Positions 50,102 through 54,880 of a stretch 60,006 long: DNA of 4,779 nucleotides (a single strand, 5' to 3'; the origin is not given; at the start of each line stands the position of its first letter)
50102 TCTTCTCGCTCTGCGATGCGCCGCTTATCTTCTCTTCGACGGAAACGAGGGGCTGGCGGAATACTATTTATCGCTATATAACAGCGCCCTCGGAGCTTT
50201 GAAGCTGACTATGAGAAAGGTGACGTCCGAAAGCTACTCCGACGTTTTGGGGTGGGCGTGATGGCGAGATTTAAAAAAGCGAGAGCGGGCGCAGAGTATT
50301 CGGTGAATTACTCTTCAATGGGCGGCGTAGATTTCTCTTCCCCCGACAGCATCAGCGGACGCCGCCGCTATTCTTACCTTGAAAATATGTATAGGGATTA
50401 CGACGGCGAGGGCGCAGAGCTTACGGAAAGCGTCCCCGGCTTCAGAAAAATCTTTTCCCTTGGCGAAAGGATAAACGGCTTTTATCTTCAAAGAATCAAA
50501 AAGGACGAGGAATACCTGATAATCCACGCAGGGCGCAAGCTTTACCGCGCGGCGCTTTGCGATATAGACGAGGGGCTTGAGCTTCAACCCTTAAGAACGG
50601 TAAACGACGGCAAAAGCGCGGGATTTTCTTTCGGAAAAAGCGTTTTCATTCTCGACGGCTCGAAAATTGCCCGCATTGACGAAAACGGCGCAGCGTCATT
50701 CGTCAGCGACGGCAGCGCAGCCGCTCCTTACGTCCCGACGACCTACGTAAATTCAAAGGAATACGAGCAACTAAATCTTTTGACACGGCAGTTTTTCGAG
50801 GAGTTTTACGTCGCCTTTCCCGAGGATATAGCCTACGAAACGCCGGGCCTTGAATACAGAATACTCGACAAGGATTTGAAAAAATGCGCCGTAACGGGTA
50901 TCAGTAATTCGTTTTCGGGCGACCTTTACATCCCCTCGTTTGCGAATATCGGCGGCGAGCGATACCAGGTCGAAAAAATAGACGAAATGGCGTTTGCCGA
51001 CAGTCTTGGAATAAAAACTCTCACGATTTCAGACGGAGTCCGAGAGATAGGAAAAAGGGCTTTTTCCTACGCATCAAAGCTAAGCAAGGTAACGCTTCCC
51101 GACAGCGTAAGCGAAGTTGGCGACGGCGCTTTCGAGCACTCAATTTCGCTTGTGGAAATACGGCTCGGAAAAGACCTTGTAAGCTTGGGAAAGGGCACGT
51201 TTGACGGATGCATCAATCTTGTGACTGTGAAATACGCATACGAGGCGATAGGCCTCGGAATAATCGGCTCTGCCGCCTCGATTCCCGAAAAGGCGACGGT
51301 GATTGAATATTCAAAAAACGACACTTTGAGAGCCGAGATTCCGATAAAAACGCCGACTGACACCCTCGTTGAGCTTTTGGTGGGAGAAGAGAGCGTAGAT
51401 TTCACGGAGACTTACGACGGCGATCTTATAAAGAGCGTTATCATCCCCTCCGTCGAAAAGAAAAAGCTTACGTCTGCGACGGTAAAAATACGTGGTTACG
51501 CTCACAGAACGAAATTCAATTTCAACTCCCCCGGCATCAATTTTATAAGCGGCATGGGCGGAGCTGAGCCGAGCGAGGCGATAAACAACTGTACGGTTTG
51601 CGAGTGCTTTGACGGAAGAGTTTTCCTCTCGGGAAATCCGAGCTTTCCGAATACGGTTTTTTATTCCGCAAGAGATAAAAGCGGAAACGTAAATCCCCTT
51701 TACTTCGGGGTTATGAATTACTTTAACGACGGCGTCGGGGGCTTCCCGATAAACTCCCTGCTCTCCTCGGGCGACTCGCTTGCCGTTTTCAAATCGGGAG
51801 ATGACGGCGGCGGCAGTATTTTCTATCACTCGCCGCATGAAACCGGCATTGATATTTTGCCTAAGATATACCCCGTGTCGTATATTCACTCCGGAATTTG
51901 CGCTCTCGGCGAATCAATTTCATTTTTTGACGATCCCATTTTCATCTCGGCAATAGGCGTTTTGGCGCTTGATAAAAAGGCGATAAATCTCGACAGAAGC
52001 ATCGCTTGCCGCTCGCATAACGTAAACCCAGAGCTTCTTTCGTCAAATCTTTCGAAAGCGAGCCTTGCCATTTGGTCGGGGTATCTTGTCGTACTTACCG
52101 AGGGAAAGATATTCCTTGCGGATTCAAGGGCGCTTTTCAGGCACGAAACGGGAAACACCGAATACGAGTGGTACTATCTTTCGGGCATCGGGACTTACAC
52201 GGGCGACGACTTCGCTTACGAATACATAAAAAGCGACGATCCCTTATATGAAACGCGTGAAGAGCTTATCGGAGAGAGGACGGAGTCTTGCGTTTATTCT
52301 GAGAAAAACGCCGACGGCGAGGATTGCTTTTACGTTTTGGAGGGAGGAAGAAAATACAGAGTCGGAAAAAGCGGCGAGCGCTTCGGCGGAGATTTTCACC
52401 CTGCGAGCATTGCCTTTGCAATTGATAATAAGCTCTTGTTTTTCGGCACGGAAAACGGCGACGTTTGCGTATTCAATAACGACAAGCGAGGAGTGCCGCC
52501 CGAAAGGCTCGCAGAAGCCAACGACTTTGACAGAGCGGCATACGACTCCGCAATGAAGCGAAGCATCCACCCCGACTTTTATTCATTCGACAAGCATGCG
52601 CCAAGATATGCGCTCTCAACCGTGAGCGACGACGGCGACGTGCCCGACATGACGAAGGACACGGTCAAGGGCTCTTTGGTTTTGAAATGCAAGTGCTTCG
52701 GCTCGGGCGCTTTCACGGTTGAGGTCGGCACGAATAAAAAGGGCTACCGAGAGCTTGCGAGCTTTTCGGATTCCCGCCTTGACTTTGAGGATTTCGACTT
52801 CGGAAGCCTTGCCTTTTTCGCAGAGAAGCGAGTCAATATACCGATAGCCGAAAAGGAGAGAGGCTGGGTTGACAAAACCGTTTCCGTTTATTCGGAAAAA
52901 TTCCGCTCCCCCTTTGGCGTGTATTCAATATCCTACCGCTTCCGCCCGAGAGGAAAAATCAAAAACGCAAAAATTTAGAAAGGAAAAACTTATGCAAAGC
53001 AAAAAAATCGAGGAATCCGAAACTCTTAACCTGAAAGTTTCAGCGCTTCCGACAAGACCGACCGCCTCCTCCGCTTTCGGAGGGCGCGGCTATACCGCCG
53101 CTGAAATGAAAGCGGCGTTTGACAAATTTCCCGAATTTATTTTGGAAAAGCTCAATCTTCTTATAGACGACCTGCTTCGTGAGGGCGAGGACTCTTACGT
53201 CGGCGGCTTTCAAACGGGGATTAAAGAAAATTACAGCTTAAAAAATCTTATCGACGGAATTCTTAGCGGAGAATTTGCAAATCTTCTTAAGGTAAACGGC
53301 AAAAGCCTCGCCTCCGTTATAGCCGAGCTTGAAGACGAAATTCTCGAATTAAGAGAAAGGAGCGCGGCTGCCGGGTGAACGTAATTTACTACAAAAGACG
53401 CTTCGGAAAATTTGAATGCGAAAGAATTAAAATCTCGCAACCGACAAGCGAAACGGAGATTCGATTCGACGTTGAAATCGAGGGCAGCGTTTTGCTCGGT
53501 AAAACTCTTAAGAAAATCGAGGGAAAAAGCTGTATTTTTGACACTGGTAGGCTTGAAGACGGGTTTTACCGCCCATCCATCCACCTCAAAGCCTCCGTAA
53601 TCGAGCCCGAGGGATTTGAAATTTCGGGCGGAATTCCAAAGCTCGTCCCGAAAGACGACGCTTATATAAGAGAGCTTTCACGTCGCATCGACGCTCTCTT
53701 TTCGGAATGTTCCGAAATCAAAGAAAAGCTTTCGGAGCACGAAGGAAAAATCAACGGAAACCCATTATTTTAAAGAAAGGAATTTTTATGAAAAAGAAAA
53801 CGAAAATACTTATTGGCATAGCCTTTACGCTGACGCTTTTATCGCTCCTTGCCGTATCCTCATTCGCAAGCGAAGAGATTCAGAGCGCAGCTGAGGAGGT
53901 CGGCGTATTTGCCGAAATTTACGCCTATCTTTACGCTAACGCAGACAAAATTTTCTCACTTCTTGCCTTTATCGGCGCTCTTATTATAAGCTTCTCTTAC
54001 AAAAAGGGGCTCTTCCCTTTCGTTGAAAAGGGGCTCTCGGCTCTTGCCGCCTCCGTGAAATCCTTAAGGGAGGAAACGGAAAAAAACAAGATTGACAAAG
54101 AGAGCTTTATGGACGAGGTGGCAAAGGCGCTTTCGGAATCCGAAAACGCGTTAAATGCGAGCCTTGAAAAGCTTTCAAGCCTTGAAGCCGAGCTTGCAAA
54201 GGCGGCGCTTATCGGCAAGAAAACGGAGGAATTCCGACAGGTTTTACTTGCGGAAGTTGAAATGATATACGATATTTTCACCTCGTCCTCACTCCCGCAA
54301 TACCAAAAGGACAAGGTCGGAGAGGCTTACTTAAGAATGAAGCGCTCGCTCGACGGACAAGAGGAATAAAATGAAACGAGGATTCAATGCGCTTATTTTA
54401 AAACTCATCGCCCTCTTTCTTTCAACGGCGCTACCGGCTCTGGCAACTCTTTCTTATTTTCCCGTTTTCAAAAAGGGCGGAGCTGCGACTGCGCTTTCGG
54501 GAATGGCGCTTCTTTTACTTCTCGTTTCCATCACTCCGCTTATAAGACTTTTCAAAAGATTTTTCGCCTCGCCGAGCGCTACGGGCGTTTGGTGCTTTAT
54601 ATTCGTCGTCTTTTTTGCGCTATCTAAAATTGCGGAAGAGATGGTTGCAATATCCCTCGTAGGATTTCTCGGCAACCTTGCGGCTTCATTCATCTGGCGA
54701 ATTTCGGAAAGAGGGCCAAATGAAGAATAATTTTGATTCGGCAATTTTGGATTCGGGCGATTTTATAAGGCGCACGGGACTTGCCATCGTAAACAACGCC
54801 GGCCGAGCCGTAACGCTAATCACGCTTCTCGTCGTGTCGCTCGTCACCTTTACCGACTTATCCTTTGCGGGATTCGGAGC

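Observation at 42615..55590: Intact 13-kb podovirus-like packaging/virion cassette with no lysogeny, replication, long-tail or lysis genes (candidate GTA-like, satellite or domesticated element)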

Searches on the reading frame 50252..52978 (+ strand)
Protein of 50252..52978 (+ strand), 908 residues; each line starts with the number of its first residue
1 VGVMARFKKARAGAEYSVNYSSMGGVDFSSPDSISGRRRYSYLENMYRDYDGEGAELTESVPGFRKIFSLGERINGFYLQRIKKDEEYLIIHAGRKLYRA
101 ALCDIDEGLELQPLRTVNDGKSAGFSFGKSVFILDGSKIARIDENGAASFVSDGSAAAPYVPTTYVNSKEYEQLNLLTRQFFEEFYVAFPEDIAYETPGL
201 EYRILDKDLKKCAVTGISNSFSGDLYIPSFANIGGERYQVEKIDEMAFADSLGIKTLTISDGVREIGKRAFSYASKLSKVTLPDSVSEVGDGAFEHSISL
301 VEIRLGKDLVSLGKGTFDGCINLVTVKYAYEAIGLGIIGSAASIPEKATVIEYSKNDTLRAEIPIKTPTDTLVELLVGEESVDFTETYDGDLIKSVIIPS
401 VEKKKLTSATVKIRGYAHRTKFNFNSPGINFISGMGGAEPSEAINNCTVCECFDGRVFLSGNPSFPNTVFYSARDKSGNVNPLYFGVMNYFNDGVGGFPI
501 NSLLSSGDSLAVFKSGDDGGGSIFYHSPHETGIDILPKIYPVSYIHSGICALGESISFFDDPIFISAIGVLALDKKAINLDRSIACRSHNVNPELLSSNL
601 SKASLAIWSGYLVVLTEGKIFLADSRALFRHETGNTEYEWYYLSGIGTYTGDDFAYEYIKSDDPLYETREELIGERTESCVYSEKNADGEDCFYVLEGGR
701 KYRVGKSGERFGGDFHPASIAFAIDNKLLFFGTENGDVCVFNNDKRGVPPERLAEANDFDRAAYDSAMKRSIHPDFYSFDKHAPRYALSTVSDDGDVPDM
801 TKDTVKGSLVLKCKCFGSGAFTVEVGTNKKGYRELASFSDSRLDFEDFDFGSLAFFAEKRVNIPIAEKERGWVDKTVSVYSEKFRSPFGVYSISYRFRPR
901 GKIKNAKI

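Call 5: search_protein_families(library=pfam, proteins=[window:50252-52978:+], max_evalue=0.01)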
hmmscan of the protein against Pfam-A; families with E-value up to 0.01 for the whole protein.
window:50252-52978:+ (908 aa): 1 family
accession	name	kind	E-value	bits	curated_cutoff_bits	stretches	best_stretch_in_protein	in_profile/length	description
PF13306.12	LRR_5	-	7.9e-17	61.8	27.7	1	242-328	2-86/127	BspA type Leucine rich repeat region (6 copies)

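Call 6: search_protein_families(library=phrogs, proteins=[window:50252-52978:+], max_evalue=0.01)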
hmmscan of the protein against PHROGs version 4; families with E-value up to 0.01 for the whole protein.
window:50252-52978:+ (908 aa): 2 families
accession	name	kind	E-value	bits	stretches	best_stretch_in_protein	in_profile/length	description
phrog_35892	-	unknown function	5.2e-12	45.2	1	219-344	525-648/1181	-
phrog_18805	-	unknown function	4.3e-08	33.4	1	239-328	319-405/457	-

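Call 37: search_protein_families(library=ncbifam, proteins=[window:50252-52978:+], max_evalue=0.1)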
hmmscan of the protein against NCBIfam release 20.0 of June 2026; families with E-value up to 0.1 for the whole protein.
window:50252-52978:+ (908 aa): 2 families
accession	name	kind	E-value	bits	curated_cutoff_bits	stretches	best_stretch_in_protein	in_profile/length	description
NF047961.1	adhesin_HupY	equivalog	1.2e-08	33.6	1250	1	243-317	177-250/978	leucine-rich repeat adhesin HupY/LrrG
NF045861.1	glide_Gli349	exception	2.1e-06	24.7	1750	1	240-298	2688-2745/3169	gliding machinery surface structure protein Gli349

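Call 50: search_solved_structures(query=A4, max_evalue=1)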
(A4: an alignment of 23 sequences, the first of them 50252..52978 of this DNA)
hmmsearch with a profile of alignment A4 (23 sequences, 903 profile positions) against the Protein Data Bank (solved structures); distinct sequences matched with E-value up to 1: 52.
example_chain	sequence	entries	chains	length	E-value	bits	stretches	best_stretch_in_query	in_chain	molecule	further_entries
4fs7_A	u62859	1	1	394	4.3e-66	226.6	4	221-321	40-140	Uncharacterized protein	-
4gt6_A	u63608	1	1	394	1.1e-62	215.4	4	239-340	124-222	Cell surface protein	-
4h09_A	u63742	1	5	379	8.3e-34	119.7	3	255-331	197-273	Hypothetical leucine rich repeat protein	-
4cp6_A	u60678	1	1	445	5.3e-33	117.1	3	240-361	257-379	CHOLINE BINDING PROTEIN PCPA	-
6mlx_A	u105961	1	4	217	1.4e-32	115.7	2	240-325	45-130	Leucine-rich repeat protein TpLRR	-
4fd0_A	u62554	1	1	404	1.3e-23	86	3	239-317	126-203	Leucine rich hypothetical protein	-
4fdw_A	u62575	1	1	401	6.4e-23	83.7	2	253-327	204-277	leucine rich hypothetical protein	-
4oju_A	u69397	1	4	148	6.8e-17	63.8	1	211-330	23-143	hypothetical leucine rich repeat protein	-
3sb4_A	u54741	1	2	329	5.5e-12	47.5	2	226-319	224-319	Hypothetical leucine rich repeat protein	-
4li2_A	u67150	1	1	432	1.5e-07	32.9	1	270-330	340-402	Leucine-rich repeat-containing G-protein coupled receptor 4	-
4li1_B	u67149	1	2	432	2.3e-07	32.2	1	270-330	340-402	Leucine-rich repeat-containing G-protein coupled receptor 4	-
3zyn_A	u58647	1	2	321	1.6e-06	29.4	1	228-314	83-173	LEUCINE-RICH REPEAT-CONTAINING PROTEIN 4B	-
9oib_A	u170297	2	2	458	3e-06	28.6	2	239-329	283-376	Leucine-rich repeat-containing protein 15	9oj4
7b1b_A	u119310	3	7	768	3.6e-06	28.3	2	246-330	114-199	Toll-like receptor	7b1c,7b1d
3zyo_A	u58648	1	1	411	4.2e-06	28.1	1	228-314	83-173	LEUCINE-RICH REPEAT-CONTAINING PROTEIN 4B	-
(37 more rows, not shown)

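Call 65: predict_structure(alignment_id=A5)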
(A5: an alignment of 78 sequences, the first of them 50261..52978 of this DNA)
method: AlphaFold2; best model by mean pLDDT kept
length: 905 residues; sequences in the alignment: 78
mean_pLDDT: 87.6   pTM: 0.79
mean pLDDT of the five models: 87.6, 86.5, 86.1, 86.1, 85.3
residues with pLDDT >= 90: 534; 70-90: 310; 50-70: 29; < 50: 32
segments of 3 or more residues with pLDDT < 50: 1-9, 575-578, 839-854, 903-905
pLDDT, mean of each block of 10 residues (from residue 1): 39 86 79 80 90 88 95 95 94 95 89 93 94 94 90 88 91 94 91 92 94 92 93 92 93 94 95 94 93 94 92 91 91 76 87 92 92 93 92 93 92 89 77 88 95 94 94 92 93 87 89 84 89 88 86 90 92 55 90 93 95 96 88 92 94 88 86 86 86 91 90 96 94 95 89 87 85 92 92 84 86 81 86 63 38 58 82 91 89 82 49
secondary structure, 60 per line:
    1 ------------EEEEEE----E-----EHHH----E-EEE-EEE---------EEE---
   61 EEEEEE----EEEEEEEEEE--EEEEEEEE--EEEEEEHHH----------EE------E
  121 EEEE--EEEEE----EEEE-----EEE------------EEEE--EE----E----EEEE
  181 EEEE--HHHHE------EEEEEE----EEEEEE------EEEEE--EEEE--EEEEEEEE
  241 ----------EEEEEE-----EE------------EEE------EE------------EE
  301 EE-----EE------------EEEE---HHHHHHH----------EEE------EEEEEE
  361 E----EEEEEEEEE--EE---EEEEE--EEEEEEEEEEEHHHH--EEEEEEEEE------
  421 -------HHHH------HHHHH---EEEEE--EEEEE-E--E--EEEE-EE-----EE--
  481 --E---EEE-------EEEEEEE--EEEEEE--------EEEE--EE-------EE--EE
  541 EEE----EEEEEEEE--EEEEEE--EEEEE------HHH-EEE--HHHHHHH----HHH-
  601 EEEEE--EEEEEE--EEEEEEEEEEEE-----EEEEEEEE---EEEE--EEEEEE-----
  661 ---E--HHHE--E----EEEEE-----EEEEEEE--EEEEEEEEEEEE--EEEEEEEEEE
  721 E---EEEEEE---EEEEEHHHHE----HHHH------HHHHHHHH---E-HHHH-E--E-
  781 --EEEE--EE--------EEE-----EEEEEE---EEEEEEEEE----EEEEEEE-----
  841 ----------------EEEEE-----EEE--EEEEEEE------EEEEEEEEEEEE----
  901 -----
elements in order (helices of 4 or more, strands of 3 or more residues): E13-18 E39-41 E43-45 E55-57 E61-66 E71-80 E83-90 E93-98 E120-124 E127-131 E136-139 E145-147 E160-163 E177-184 H187-190 E198-203 E208-213 E220-224 E227-230 E233-240 E251-256 E276-278 E299-302 E322-325 H329-335 E346-348 E355-361 E366-374 E382-386 E389-399 H400-403 E406-414 H428-431 H438-442 E446-450 E453-457 E465-468 E487-489 E497-503 E506-511 E520-523 E539-543 E548-555 E558-563 E566-570 E581-583 H586-592 E601-605 E608-613 E616-627 E633-640 E644-647 E650-655 E678-682 E688-694 E697-708 E711-721 E725-730 E734-738 H739-742 H748-751 H758-765 H771-774 E783-786 E799-801 E807-812 E816-824 E829-835 E857-861 E867-869 E872-878 E885-896

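Call 68: fold_search(model_id=the predicted structure, library=pdb)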
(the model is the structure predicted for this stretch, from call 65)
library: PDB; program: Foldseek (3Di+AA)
matches with E <= 10: 1480; with E <= 0.001: 177
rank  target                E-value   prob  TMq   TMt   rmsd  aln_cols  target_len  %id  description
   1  9k09_U                3.7e-20  1.00  0.43  0.40  15.6      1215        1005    9  Cyanophage A4 portal-tail complex (released 2025-04-09)
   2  9jyz_P                1.8e-16  1.00  0.39  0.44  14.5      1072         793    9  portal-tail complex of mature T7 (released 2024-12-11)
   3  7y1c_Y                2.5e-16  1.00  0.39  0.44  14.3      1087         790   10  CryoEM structure of Klebsiella phage Kp9 tail complex applied with C6 symmetry (released 2023-06-14)
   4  7z4f_G                5.8e-16  1.00  0.35  0.34  37.0      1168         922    9  Tail of phage SU10 genome release intermediate (released 2022-08-17)
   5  8es4_E                2.4e-15  1.00  0.39  0.44  16.7      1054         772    9  Focused reconstruction of HRP29 tail (released 2023-10-18)
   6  7z4b_DW               3.1e-15  1.00  0.36  0.36  30.4      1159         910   10  Bacteriophage SU10 virion (C1) (released 2022-12-28)
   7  7ey9_s                5.0e-15  1.00  0.41  0.46  14.3      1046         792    9  tail proteins (released 2021-09-22)
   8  7z47_G                5.6e-15  1.00  0.35  0.35  30.8      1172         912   10  Tail of bacteriophage SU10 (released 2022-08-10)
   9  8i4m_A                6.9e-15  1.00  0.40  0.44  15.2      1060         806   10  Portal-tail complex structure of the Cyanophage P-SCSP1u (released 2023-11-01)
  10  9nwi_Y                3.0e-14  1.00  0.40  0.68  12.6       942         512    7  Pseudomonas phage Pa223 tail (C6 symmetry) (released 2025-08-06)
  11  9efk_M                3.9e-14  1.00  0.40  0.43  14.7      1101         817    9  Cryo-EM structure of the portal-tail complex of LME-1 phage (released 2025-04-16)
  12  9vvr_S                7.8e-14  1.00  0.39  0.44  16.1      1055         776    8  Structure of the bacteriophage E1004 tail (released 2025-11-12)
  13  9vvr_d                8.7e-14  1.00  0.39  0.44  16.5      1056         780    8  Structure of the bacteriophage E1004 tail (released 2025-11-12)
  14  9vvr_V                1.1e-13  1.00  0.39  0.44  16.7      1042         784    9  Structure of the bacteriophage E1004 tail (released 2025-11-12)
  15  7y22_Y                1.5e-13  1.00  0.39  0.44  15.6      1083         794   11  CryoEM structure of Klebsiella phage Kp7 tail complex applied with C6 symmetry (released 2023-06-14)
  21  8eap_D                7.5e-12  1.00  0.26  0.47  22.5       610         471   11  Cryo-EM structure of the in-situ gp10-gp26 from bacteriophage P22 (released 2023-09-06)
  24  8u10_1                3.4e-09  1.00  0.35  0.62  12.1       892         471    9  In situ cryo-EM structure of bacteriophage P22 gp1:gp4:gp5:gp10:gp9 N-term complex in conformation 1 at 3.2A resolutio (released 2023-11-22)
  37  9jg6_a                4.6e-07  1.00  0.25  0.44  11.6       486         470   11  The tail-complex structure of phage P22 (released 2025-02-26)
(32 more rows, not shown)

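Call 101: fold_search(model_id=the predicted structure, library=viral)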
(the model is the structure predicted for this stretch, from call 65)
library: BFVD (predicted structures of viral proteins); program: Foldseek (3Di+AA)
matches with E <= 10: 1496; with E <= 0.001: 213
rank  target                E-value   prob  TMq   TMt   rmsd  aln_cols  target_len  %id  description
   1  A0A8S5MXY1            6.0e-35  1.00  0.52  0.55  11.7      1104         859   12  Stabilization protein [Myoviridae sp. ctRRy11]
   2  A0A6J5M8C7            8.4e-27  1.00  0.45  0.51  15.7      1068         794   11  Uncharacterized protein [uncultured Caudovirales phage]
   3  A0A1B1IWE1            6.6e-24  1.00  0.39  0.57  21.0       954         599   11  (no name in the UniProt tables at hand)
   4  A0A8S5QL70            3.0e-22  1.00  0.44  0.55  14.0      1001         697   11  Uncharacterized protein [Siphoviridae sp. ctmdT21]
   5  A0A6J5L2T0            6.7e-22  1.00  0.41  0.50  17.9      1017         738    9  Bacteriophage P22, Gp10, DNA-stabilising [uncultured Caudovirales phage]
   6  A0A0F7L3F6            2.3e-20  1.00  0.45  0.70  11.9       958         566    9  Uncharacterized protein [uncultured marine virus]
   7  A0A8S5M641            6.1e-20  1.00  0.44  0.43  20.3      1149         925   11  Uncharacterized protein [Podoviridae sp. ctaNW81]
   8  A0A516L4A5            7.6e-20  1.00  0.40  0.46  19.4      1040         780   10  (no name in the UniProt tables at hand)
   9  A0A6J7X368            2.1e-19  1.00  0.39  0.46  20.9      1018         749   10  Uncharacterized protein [uncultured Caudovirales phage]
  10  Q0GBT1                2.8e-19  1.00  0.43  0.39  21.9      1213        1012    8  PfWMP4_35 [Phormidium phage Pf-WMP4]
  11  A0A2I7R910            4.3e-19  1.00  0.38  0.45  25.4      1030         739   10  (no name in the UniProt tables at hand)
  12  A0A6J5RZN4            7.7e-19  1.00  0.42  0.46  18.9      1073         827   11  Uncharacterized protein [uncultured Caudovirales phage]
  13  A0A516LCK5            8.1e-19  1.00  0.41  0.48  17.5      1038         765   10  (no name in the UniProt tables at hand)
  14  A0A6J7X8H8            1.2e-18  1.00  0.39  0.52  22.4       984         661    8  Uncharacterized protein [uncultured Caudovirales phage]
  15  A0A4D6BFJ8            1.4e-18  1.00  0.36  0.44  28.2      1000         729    9  (no name in the UniProt tables at hand)
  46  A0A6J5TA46            5.1e-16  1.00  0.38  0.61  15.6       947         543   10  Bacteriophage P22, Gp10, DNA-stabilising [uncultured Caudovirales phage]
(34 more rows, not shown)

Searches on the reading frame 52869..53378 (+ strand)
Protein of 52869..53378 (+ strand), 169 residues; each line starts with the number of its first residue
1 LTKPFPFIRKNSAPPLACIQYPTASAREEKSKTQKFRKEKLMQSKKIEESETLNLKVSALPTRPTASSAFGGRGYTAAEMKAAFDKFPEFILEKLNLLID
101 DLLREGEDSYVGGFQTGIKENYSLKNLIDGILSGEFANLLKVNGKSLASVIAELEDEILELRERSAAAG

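Call 7: search_protein_families(library=pfam, proteins=[window:52869-53378:+], max_evalue=0.01)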
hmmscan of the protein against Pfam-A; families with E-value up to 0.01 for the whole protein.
window:52869-53378:+ (169 aa): 0 families

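Call 8: search_protein_families(library=phrogs, proteins=[window:52869-53378:+], max_evalue=0.01)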
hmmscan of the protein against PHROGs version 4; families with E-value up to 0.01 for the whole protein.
window:52869-53378:+ (169 aa): 0 families

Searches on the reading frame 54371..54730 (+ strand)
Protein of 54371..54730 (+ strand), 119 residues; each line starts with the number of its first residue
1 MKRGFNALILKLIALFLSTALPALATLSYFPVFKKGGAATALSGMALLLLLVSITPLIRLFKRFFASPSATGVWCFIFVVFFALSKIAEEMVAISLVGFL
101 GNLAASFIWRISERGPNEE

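Call 7: search_protein_families(library=pfam, proteins=[window:54371-54730:+], max_evalue=0.01)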
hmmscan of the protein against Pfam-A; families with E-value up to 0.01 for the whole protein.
window:54371-54730:+ (119 aa): 1 family
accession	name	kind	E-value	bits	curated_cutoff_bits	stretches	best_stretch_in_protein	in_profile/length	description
PF07242.16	DUF1430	-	0.0061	17.2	28.2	0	13-108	2-84/100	Protein of unknown function (DUF1430)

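Call 8: search_protein_families(library=phrogs, proteins=[window:54371-54730:+], max_evalue=0.01)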
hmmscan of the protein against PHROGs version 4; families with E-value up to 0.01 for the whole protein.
window:54371-54730:+ (119 aa): 0 families
